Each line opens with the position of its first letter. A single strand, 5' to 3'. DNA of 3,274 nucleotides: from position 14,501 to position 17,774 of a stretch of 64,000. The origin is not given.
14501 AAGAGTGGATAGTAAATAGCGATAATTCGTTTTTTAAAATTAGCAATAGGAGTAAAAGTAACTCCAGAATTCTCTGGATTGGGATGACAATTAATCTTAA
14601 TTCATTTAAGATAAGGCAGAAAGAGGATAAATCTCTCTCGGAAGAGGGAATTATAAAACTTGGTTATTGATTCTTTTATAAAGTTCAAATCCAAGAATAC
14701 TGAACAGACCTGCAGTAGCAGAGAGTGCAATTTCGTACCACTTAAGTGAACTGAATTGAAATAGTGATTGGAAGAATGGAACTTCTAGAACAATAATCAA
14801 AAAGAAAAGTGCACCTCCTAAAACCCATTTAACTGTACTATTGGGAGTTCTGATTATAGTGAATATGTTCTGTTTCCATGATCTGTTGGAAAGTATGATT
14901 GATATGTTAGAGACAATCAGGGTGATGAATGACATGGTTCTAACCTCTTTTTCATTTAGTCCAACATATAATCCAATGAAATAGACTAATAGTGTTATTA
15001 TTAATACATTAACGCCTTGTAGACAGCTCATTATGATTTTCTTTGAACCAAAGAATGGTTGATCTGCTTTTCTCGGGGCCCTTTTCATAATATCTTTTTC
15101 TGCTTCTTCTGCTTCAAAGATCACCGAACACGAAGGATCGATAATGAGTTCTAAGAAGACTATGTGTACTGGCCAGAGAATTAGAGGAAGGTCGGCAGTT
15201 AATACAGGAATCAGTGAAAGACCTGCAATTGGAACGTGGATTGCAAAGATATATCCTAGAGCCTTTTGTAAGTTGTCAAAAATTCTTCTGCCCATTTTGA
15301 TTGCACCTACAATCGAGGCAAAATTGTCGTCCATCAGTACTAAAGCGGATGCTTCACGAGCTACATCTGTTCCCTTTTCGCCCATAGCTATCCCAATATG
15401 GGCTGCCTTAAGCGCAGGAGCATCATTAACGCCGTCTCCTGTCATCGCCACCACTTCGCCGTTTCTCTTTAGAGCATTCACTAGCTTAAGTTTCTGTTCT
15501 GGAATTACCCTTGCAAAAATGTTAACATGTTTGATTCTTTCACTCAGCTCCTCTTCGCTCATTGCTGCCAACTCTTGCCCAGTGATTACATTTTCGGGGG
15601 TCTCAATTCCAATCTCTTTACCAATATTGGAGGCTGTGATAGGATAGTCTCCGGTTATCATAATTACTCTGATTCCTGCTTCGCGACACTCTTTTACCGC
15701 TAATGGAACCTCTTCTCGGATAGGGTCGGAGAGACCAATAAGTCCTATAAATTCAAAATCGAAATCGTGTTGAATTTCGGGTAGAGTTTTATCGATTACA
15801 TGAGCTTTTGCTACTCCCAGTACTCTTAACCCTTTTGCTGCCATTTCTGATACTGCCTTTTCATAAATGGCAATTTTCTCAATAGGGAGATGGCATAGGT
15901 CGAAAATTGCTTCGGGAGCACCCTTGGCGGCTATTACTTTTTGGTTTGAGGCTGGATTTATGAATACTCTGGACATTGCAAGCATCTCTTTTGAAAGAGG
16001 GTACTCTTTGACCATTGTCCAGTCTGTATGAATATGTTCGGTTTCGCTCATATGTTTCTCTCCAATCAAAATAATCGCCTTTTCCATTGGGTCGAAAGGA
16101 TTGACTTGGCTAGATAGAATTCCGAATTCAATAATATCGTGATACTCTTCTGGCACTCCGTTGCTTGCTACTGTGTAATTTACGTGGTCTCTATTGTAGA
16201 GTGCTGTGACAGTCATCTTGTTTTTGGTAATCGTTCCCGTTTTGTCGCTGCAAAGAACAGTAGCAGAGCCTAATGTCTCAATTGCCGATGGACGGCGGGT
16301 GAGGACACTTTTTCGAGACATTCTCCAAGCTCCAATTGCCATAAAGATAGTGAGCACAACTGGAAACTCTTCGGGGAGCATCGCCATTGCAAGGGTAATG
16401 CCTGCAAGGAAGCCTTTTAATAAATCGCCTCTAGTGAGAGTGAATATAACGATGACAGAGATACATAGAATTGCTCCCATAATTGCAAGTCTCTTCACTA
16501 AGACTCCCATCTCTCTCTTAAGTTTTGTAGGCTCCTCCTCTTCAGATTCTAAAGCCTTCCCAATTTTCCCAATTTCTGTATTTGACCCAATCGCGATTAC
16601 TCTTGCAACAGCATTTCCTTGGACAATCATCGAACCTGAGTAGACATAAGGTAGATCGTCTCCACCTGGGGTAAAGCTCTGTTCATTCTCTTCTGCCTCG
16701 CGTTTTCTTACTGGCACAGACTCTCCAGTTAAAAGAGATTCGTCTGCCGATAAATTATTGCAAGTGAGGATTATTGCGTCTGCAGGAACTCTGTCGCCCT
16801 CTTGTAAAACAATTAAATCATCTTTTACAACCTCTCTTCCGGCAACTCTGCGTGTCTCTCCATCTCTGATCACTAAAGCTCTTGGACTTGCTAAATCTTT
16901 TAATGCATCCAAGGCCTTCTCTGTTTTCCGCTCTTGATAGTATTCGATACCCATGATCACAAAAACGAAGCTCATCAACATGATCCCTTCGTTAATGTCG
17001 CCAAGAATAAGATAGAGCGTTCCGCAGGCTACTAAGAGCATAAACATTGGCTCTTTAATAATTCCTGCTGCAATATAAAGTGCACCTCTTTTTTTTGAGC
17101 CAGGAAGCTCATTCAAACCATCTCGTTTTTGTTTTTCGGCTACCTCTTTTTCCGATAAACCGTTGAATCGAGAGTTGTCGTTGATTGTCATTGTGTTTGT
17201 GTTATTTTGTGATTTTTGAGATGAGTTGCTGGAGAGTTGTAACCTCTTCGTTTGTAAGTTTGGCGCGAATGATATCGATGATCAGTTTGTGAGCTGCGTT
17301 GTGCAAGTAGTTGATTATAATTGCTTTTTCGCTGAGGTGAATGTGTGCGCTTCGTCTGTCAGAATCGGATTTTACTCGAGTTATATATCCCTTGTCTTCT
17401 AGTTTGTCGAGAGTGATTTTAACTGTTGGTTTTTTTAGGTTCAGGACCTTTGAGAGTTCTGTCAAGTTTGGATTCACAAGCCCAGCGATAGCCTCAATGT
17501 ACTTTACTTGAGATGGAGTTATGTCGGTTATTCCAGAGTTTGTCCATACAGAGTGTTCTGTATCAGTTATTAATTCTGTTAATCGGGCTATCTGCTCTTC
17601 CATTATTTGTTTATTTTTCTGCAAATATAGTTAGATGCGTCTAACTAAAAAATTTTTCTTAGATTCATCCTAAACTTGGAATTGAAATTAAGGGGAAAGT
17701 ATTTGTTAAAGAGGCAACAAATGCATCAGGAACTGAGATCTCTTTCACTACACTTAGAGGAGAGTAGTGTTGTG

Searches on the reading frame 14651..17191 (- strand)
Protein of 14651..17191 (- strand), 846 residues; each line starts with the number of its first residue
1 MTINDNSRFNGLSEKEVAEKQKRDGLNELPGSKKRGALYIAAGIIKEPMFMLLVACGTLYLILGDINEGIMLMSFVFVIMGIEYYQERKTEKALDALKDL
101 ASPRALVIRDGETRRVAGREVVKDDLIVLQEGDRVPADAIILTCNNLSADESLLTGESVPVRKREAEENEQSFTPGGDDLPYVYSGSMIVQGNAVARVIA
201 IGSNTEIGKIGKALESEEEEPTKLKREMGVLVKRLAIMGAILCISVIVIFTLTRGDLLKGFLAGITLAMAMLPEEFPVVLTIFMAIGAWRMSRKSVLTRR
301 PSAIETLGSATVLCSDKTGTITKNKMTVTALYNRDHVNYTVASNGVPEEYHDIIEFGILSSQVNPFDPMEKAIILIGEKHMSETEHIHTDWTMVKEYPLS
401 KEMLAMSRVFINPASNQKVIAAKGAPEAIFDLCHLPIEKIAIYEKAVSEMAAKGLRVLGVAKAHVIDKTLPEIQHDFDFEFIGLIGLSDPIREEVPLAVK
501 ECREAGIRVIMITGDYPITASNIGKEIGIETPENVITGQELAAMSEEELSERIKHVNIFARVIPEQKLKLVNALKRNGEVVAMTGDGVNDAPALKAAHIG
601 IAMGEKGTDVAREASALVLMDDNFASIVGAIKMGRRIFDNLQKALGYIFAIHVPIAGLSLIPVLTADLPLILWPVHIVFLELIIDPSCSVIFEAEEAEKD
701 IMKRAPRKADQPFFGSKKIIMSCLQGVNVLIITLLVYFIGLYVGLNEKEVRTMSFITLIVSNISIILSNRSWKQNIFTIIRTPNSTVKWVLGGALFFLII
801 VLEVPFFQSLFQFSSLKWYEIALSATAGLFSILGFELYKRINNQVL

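Call 95: search_protein_families(library=pfam, proteins=[window:14651-17191:-], max_evalue=0.001)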
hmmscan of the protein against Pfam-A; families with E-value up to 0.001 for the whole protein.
window:14651-17191:- (846 aa): 6 families
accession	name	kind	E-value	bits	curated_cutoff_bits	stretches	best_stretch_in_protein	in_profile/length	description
PF00122.25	E1-E2_ATPase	-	1.5e-44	152.1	28.1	1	100-294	2-181/181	E1-E2 ATPase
PF00689.26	Cation_ATPase_C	-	1.8e-35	122.7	27.3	1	669-841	1-175/175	Cation transporting ATPase, C-terminus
PF00702.32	Hydrolase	-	1.5e-19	71.6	26.4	1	313-598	4-191/191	haloacid dehalogenase-like hydrolase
PF00690.31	Cation_ATPase_N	-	2.1e-08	34.1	20.4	1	7-59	16-68/69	Cation transporter/ATPase, N-terminus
PF13246.12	Cation_ATPase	-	1.4e-07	31.9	21.7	1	367-433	22-88/91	Cation transport ATPase (P-type)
PF08282.18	Hydrolase_3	-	1.2e-05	25.6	20.9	0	569-623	194-248/255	haloacid dehalogenase-like hydrolase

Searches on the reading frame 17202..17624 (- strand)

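Call 95: search_protein_families(library=pfam, proteins=[window:17202-17624:-], max_evalue=0.001)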
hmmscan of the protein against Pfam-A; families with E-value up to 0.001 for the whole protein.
window:17202-17624:- (140 aa): 8 families
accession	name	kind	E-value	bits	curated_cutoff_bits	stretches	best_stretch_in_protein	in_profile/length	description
PF01047.28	MarR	-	1.2e-11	44.7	24.6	1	35-92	1-58/59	MarR family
PF12802.13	MarR_2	-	4.1e-10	40.1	27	1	34-92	2-61/61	MarR family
PF13463.12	HTH_27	-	4.7e-06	27.2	22.2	1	54-101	21-68/68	Winged helix DNA-binding domain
PF01325.25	Fe_dep_repress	-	1.5e-05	25.5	26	1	52-84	23-55/60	Iron dependent repressor, N-terminal DNA binding domain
PF22381.2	Staph_reg_Sar_Rot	-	3.1e-05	24.4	27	1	56-101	30-78/85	Transcriptional regulator SarA/Rot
PF13412.12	HTH_24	-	0.00017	21.5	21.9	1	55-82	21-48/48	Winged helix-turn-helix DNA-binding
PF01978.25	TrmB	-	0.00034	20.9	25.6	1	51-87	22-58/68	Sugar-specific transcriptional regulator TrmB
PF13730.12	HTH_36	-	0.00039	20.6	25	0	50-81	24-55/55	Helix-turn-helix domain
